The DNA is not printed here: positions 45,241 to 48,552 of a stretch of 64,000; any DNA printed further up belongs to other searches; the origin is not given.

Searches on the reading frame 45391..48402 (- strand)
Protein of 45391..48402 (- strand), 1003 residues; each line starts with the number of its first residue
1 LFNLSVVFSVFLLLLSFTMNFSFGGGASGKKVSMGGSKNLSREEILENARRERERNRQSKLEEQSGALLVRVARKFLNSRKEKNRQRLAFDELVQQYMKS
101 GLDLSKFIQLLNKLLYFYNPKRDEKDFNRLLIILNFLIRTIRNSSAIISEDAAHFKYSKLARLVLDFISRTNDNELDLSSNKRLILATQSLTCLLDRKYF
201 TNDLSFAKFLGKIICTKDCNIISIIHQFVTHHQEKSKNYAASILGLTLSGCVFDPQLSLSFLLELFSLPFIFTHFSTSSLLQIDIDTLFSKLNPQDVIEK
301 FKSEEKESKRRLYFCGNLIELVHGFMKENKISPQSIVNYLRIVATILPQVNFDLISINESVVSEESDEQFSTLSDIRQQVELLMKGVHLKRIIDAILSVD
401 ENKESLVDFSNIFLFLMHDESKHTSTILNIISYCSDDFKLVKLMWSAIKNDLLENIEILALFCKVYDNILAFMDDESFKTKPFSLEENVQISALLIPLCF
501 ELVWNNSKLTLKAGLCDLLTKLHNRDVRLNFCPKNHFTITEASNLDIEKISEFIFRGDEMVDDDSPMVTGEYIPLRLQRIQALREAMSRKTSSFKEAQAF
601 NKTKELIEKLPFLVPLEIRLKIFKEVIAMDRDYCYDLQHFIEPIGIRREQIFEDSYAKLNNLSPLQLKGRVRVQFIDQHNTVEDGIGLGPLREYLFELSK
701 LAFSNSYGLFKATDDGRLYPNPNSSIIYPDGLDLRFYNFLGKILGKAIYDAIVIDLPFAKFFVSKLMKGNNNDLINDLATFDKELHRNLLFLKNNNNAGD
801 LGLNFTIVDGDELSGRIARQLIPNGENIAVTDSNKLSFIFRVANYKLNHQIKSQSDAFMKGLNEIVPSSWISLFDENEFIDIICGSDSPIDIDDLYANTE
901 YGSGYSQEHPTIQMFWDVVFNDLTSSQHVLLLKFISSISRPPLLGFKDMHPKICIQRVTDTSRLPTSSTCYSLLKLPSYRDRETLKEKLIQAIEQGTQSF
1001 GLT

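Call 36: search_protein_families(library=pfam, proteins=[window:45391-48402:-], max_evalue=0.001)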
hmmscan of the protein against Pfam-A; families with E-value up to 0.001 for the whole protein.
window:45391-48402:- (1003 aa): 1 family
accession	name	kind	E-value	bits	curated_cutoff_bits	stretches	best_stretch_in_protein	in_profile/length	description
PF00632.30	HECT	-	5.4e-88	296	23.9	1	697-1002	2-305/306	HECT-domain (ubiquitin-transferase)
